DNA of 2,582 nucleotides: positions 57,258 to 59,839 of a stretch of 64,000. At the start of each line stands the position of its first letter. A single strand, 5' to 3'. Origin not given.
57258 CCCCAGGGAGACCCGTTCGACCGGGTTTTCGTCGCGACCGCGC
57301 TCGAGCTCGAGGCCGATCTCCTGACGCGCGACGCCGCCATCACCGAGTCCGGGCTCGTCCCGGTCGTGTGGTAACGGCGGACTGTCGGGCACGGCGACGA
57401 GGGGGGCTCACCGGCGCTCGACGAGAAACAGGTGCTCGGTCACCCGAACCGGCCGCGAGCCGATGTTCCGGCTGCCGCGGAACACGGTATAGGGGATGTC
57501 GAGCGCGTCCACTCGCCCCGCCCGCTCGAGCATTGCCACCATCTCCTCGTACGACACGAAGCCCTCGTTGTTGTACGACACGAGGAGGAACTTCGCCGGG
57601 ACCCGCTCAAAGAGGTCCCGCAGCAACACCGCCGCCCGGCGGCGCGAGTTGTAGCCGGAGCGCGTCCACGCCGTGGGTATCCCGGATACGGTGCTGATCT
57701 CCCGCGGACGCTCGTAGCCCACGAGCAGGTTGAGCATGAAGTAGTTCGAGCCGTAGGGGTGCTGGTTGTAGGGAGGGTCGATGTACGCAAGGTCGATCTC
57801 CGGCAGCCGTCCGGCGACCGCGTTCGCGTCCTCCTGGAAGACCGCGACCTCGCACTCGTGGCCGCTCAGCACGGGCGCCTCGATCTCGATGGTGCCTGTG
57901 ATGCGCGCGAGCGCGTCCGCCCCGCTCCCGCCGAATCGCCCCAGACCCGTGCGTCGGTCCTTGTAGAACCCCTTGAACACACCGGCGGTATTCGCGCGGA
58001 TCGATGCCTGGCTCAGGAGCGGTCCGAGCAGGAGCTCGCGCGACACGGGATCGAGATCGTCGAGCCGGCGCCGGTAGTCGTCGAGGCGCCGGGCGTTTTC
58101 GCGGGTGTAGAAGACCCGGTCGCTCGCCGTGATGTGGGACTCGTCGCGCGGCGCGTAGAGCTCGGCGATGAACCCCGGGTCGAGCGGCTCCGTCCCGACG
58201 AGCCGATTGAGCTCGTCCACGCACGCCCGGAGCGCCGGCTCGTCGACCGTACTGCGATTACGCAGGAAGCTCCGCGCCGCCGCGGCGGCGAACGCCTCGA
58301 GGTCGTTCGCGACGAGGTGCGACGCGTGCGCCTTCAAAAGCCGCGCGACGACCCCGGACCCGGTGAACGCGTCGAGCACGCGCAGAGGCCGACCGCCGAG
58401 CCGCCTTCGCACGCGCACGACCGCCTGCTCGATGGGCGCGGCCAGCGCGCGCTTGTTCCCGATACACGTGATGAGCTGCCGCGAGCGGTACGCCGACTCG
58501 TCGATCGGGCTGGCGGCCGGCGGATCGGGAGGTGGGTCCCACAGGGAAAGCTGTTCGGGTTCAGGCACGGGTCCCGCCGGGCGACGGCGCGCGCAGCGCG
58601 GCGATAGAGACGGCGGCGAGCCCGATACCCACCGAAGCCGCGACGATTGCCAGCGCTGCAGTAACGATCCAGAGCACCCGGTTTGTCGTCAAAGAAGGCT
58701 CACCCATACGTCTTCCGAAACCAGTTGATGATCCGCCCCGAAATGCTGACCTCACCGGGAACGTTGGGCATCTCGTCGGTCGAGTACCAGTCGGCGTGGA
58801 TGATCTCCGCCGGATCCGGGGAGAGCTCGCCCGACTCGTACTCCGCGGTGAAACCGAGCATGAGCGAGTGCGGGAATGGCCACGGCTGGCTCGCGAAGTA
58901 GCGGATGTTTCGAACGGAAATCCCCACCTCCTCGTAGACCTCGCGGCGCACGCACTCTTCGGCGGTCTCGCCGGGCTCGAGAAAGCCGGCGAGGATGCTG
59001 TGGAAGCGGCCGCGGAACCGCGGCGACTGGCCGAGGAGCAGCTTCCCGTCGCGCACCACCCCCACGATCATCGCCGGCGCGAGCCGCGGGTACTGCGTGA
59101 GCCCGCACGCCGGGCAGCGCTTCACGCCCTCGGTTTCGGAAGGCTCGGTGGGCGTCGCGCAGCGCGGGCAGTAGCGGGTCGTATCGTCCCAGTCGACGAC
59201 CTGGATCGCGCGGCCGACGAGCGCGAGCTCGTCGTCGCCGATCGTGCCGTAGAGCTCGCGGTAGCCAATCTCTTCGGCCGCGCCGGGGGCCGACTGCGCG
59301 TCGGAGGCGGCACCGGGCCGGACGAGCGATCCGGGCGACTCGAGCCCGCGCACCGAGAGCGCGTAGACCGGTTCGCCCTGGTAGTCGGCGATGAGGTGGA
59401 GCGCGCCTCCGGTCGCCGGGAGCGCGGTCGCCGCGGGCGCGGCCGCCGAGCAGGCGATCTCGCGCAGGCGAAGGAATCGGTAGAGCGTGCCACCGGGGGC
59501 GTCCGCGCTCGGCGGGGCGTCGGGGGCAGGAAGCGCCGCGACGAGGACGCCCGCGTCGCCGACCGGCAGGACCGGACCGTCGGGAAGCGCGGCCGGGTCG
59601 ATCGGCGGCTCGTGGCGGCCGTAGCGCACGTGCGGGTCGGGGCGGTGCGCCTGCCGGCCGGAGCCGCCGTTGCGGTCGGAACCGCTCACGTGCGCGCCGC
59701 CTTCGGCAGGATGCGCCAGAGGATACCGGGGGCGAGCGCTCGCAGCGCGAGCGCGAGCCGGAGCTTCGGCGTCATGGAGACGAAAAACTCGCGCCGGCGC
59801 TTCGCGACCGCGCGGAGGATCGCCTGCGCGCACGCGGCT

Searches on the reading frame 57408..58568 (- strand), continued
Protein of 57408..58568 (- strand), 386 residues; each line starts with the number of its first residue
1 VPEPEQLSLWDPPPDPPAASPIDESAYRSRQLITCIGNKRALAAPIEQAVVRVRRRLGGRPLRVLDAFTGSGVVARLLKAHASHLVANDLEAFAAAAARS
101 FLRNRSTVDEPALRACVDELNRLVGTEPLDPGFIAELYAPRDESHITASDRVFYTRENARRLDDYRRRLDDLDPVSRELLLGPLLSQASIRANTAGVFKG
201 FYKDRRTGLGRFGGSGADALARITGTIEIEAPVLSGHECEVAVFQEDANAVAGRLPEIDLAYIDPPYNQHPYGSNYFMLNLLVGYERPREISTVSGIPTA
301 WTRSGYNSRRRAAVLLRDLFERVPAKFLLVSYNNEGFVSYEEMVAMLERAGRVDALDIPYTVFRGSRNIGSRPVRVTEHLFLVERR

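Call 26: find_related_loci(query=window:57408-58568:-, collection=metagenome_contigs, flank=5000)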
Query window:57408-58568:- (386 aa) in metagenome_contigs; peptide patterns used: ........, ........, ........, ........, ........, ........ (x = any residue, [..] = any of these).
600 stretches matched a pattern (row limit reached: there are more); 527 encode a relative of the query (tblastn E <= 1e-3); the best 80 are kept; 80 distinct loci.
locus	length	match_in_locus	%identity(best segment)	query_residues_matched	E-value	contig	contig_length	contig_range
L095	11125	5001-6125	62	6-386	3e-157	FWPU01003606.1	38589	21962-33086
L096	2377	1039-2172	62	3-386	8e-164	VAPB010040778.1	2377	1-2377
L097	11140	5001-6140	61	1-386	2e-151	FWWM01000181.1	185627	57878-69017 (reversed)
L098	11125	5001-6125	62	6-386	5e-151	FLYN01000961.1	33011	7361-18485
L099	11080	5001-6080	63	27-386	4e-150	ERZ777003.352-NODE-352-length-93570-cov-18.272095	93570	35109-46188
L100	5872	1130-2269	61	1-386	8e-151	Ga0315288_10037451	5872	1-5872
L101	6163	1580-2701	61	5-385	2e-150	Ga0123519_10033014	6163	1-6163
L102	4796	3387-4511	64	6-386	3e-151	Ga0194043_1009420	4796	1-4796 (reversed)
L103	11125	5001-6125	62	6-386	2e-148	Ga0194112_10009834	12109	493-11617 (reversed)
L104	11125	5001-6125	62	6-386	5e-148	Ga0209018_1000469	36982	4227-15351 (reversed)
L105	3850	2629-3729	66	21-386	8e-153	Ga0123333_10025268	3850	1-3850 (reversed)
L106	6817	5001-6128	59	5-386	1e-147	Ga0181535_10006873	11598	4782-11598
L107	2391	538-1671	61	3-386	2e-157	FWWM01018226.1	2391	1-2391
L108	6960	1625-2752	62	5-386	5e-148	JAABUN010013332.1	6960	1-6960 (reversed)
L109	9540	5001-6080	62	27-386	9e-148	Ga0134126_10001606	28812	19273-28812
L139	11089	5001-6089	56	22-385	4e-139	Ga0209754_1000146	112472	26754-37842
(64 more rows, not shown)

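Call 31: search_protein_families(library=pfam, proteins=[L095:6135-6851:+, L091:9207-10004:+, L094:2260-2976:+, L092:7334-8479:+, L139:6097-6816:+], max_evalue=0.01)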
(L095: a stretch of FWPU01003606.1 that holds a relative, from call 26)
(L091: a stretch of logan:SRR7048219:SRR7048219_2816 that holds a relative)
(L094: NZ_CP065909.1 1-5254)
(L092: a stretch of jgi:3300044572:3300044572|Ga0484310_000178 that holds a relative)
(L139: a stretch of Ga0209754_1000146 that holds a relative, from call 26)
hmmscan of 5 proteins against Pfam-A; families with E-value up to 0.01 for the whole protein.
L095:6135-6851:+ (238 aa): 1 family
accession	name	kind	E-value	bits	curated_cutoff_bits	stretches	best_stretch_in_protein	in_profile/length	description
PF02963.22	EcoRI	-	6.3e-12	45.6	22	1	59-166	50-163/257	Restriction endonuclease EcoRI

L091:9207-10004:+ (265 aa): 0 families

L094:2260-2976:+ (238 aa): 1 family
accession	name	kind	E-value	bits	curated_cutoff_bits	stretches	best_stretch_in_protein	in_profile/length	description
PF02963.22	EcoRI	-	2.5e-16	60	22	1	23-162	15-162/257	Restriction endonuclease EcoRI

L092:7334-8479:+ (381 aa): 2 families
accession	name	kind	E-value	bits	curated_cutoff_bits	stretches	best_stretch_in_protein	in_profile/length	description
PF02638.21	GHL10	-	0.0028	17.3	27.9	1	134-248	133-227/311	Glycosyl hydrolase-like 10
PF14871.12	GHL6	-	0.0093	16.6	35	0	80-162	46-131/132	Hypothetical glycosyl hydrolase 6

L139:6097-6816:+ (239 aa): 1 family
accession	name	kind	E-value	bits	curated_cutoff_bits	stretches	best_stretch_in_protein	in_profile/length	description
PF02963.22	EcoRI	-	3.7e-15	56.1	22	1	14-162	6-159/257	Restriction endonuclease EcoRI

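Call 42: search_solved_structures(query=L095:6135-6851:+, max_evalue=1)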
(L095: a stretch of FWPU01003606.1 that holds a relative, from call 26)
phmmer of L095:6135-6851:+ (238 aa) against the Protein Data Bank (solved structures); distinct sequences matched with E-value up to 1: 5.
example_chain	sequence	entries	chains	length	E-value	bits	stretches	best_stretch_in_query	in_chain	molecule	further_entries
1qps_A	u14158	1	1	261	2.2e-10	43.5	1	60-169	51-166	ENDONUCLEASE ECORI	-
1ckq_A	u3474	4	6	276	2.6e-10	43.3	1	61-168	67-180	PROTEIN (ENDONUCLEASE) | PROTEIN (ECO RI ENDONUCLEASE (E.C.3.1.21.4)) | PROTEIN (ECO RI ENDONUCLEASE)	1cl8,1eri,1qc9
2oxv_A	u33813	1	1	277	5.8e-10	42.2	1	60-168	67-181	Type II restriction enzyme EcoRI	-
1qrh_A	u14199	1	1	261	5.8e-10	42.2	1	60-169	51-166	ECO RI ENDONCULEASE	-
1qri_A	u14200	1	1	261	5.9e-10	42.2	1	60-169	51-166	ECO RI ENDONCULEASE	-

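Call 43: find_encoding_contigs(protein=P0124, flank=5000, max_places=2)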
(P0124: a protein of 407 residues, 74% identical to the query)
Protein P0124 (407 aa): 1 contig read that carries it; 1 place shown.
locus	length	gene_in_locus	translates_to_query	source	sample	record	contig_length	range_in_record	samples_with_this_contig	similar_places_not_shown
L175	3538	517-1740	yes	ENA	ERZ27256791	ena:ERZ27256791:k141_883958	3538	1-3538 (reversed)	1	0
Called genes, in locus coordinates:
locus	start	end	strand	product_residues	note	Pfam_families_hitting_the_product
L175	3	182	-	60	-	?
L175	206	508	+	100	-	PF00293:NUDIX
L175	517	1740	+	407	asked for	PF02086:MethyltransfD12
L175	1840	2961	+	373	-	PF00232:Glyco_hydro_1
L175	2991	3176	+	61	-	PF00232:Glyco_hydro_1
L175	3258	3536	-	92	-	?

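Call 53: get_annotated_region(hit=H2, flank=2500)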
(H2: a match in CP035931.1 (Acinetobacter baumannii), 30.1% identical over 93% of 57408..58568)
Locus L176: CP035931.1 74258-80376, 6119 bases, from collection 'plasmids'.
description: Acinetobacter baumannii strain VB31459 plasmid unnamed1, complete sequence
organism: Acinetobacter baumannii (NCBI taxid 470)
taxonomy: Bacteria; Pseudomonadota; Gammaproteobacteria; Moraxellales; Moraxellaceae; Acinetobacter; Acinetobacter baumannii
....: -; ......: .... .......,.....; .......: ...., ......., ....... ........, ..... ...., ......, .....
typing (MOB-suite, as given by PLSDB): non-mobilizable; replicon rep_cluster_1254
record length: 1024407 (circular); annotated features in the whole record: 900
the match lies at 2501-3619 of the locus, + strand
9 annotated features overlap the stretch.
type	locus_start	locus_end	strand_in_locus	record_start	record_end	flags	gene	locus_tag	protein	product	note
CDS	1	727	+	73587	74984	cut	-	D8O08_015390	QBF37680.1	ammonium transporter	-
CDS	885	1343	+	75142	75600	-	nrdR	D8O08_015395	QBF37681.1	transcriptional repressor NrdR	-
CDS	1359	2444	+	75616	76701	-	ribD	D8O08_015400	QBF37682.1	bifunctional diaminohydroxyphosphoribosylaminopyrimidine deaminase/5-amino-6-(5-phosphoribosylamino)uracil reductase RibD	-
CDS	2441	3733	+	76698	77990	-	-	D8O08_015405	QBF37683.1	DNA modification methylase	-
CDS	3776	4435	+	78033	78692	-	-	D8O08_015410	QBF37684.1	riboflavin synthase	-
CDS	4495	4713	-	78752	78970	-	-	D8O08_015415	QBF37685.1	hypothetical protein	-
CDS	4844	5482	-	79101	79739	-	-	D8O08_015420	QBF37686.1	hypothetical protein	-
CDS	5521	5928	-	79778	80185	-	-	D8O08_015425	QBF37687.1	DNA polymerase III subunit chi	-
CDS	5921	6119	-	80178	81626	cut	-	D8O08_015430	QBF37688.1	leucyl aminopeptidase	-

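Call 66: search_dna_similar(query=window:57408-58568:-, collection=phages, mode=protein, max_rows=8)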
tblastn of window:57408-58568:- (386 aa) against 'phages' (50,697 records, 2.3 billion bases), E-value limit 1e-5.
Records with a match: 8; places in all: 8; records where one place covers at least 80% of the query: 7.
Best place of each record, by identity: <60% 8.
By first word of the organism name: Acinetobacter 2; Agrobacterium 2; Thermus 1; Lactococcus 1; Erysipelothrix 1; Bacteriophage 1.
By host as written in the record: - 3; Agrobacterium tumefaciens C58 2; Thermus thermophilus HB8 1; Lactococcus lactis 1; Erysipelothrix rhusiopathiae ZJ 1.
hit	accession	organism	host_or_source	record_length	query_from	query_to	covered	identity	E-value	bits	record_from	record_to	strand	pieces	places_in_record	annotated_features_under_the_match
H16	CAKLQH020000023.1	Acinetobacter phage MD-2021a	not known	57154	27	384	93%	30.1%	1e-32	135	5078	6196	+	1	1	fokIM: Modification methylase FokI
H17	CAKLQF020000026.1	Acinetobacter phage MD-2021a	not known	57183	27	384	93%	30.1%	1e-32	135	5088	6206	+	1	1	fokIM: Modification methylase FokI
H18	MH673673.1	Thermus phage phiLo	Thermus thermophilus HB8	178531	32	366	87%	26.3%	4e-16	86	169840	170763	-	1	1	hypothetical protein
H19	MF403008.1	Agrobacterium phage Atu_ph07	Agrobacterium tumefaciens C58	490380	66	386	83%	26.4%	8e-20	97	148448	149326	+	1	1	ulcer associated adenine specific DNA | hypothetical protein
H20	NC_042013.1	Agrobacterium phage Atu_ph07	Agrobacterium tumefaciens C58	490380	66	386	83%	26.4%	8e-20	97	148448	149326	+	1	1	DNA methyltransferase | hypothetical protein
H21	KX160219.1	Lactococcus phage C41431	Lactococcus lactis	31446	32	349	82%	25.4%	7e-10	67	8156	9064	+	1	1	LlaI methylase | XRE family transcriptional regulator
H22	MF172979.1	Erysipelothrix phage phi1605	Erysipelothrix rhusiopathiae ZJ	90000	66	382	82%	23.9%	1e-6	56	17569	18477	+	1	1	methyl-directed repair DNA adenine methylase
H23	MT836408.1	Bacteriophage sp.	human fecal samples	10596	241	376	35%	27.4%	4e-7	58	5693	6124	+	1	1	record has no annotation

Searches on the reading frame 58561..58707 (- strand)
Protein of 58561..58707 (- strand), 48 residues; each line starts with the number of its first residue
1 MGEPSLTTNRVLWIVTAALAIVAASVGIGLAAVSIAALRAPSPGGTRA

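Call 3: search_protein_families(library=pfam, proteins=[window:58561-58707:-], max_evalue=0.01)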
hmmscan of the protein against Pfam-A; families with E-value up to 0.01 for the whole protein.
window:58561-58707:- (48 aa): 0 families

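Call 4: search_protein_families(library=padloc, proteins=[window:58561-58707:-], max_evalue=0.01)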
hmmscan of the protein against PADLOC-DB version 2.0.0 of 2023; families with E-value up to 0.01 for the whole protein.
window:58561-58707:- (48 aa): 0 families

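Call 6: search_protein_families(library=ncbifam, proteins=[window:58561-58707:-], max_evalue=0.001)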
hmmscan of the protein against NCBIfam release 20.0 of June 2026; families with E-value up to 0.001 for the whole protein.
window:58561-58707:- (48 aa): 0 families

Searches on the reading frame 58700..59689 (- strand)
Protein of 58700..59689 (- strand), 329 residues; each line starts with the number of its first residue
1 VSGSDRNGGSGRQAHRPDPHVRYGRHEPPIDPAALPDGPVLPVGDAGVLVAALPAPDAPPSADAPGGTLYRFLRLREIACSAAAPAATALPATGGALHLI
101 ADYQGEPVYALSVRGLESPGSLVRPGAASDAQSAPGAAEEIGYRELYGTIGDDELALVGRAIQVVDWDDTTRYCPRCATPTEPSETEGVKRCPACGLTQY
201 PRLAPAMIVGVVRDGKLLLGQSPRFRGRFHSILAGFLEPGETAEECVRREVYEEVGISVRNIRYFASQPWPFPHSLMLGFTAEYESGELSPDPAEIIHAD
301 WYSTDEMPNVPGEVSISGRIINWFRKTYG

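Call 3: search_protein_families(library=pfam, proteins=[window:58700-59689:-], max_evalue=0.01)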
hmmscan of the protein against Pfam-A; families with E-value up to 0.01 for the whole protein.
window:58700-59689:- (329 aa): 3 families
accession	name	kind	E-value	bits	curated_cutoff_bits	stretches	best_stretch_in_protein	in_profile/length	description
PF00293.34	NUDIX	-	1e-20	74.5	21.1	1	211-324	9-134/134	NUDIX domain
PF09297.16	Zn_ribbon_NUD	-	5.1e-11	42.5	24.8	1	169-200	1-32/32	NADH pyrophosphatase zinc ribbon domain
PF09296.17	NUDIX-like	-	6e-05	24.2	22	1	82-167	24-96/96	NADH pyrophosphatase-like rudimentary NUDIX domain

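Call 4: search_protein_families(library=padloc, proteins=[window:58700-59689:-], max_evalue=0.01)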
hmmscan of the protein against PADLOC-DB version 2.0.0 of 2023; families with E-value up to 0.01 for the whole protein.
window:58700-59689:- (329 aa): 2 families
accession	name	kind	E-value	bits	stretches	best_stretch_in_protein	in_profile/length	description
PDLC04899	PDC-S07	-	9.5e-07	26.5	1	235-309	40-114/135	-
PDLC01691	Cas12f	-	0.0015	16.6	1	159-198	276-314/332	CAS-V-F; effector__SPE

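Call 6: search_protein_families(library=ncbifam, proteins=[window:58700-59689:-], max_evalue=0.001)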
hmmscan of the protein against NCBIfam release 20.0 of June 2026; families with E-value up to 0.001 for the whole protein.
window:58700-59689:- (329 aa): 10 families
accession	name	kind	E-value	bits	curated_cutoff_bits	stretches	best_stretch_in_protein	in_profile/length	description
NF001299.0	PRK00241.1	equivalog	1.6e-71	240.9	158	1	103-323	54-254/263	NAD(+) diphosphatase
TIGR00586.1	mutt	equivalog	1.5e-07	31.5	97.9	1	235-275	39-79/129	8-oxo-dGTP diphosphatase MutT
TIGR02705.1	nudix_YtkD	equivalog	5.3e-06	26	154.4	1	235-266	52-83/156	RNA deprotection pyrophosphohydrolase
NF006530.0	PRK08999.1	equivalog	9.5e-06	24.9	245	1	208-307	9-112/315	Nudix family hydrolase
NF008003.0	PRK10729.1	equivalog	8.8e-05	21.9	248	1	231-264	93-126/210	ADP-ribose diphosphatase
NF007834.0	PRK10546.1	equivalog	0.0001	22.2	156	1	211-271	11-73/135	pyrimidine (deoxy)nucleoside triphosphate diphosphatase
NF008044.0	PRK10776.1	equivalog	0.00012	21.9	148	1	234-276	37-79/130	8-oxo-dGTP diphosphatase MutT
NF001934.0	PRK00714.1-1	equivalog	0.00026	20.5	241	0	226-267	29-70/176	RNA pyrophosphohydrolase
NF041652.1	Nud_hyd_Dein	equivalog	0.00036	20.8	200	1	226-268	42-83/152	Nudix hydrolase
TIGR00052.1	TIGR00052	subfamily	0.00044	19.9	79.55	1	232-264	84-116/188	nudix-type nucleoside diphosphatase, YffH/AdpP family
